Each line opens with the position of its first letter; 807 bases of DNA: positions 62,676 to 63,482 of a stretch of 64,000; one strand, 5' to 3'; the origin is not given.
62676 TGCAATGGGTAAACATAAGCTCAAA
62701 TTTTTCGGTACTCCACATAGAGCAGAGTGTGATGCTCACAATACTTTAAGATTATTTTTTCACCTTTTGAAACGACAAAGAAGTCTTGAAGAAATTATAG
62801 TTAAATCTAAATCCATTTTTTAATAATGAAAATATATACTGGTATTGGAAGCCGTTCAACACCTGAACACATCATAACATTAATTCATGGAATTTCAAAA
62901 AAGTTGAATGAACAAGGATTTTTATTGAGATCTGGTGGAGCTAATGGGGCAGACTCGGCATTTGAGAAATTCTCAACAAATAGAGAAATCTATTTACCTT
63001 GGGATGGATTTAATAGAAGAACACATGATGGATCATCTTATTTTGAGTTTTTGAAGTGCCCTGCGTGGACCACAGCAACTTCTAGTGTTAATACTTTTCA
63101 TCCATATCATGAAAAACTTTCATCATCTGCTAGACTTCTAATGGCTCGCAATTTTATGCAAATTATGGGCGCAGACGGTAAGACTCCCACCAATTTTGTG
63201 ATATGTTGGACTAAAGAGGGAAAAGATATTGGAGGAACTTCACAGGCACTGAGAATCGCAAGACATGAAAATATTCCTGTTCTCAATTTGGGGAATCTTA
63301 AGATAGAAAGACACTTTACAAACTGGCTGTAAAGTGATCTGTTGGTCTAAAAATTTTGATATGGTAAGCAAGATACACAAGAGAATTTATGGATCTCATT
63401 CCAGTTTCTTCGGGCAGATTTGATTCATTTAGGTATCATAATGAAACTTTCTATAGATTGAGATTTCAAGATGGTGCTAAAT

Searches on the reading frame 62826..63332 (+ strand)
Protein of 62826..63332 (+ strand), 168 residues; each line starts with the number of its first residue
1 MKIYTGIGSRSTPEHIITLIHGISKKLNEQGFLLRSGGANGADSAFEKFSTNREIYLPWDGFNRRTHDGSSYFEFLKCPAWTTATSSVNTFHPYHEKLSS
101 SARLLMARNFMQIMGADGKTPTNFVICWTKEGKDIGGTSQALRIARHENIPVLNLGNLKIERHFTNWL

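Call 71: find_encoding_contigs(protein=window:62826-63332:+, flank=10000, max_places=1)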
Protein window:62826-63332:+ (168 aa): 13 contigs read that carry it; 1 place shown.
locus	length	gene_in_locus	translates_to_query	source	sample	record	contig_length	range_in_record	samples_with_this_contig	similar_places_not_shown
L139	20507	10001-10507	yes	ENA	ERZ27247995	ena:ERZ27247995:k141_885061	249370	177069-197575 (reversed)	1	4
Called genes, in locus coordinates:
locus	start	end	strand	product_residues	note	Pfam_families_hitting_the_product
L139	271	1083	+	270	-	PF01145:Band_7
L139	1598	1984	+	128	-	-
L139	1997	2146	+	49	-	-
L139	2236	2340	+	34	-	-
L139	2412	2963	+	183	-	-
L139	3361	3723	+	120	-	-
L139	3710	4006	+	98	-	-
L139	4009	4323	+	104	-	-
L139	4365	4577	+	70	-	-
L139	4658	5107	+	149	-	-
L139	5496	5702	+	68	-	-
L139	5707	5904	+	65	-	-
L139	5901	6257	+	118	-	-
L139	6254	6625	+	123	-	-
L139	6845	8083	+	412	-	PF00270:DEAD, PF04851:ResIII, PF18766:SWI2_SNF2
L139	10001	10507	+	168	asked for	-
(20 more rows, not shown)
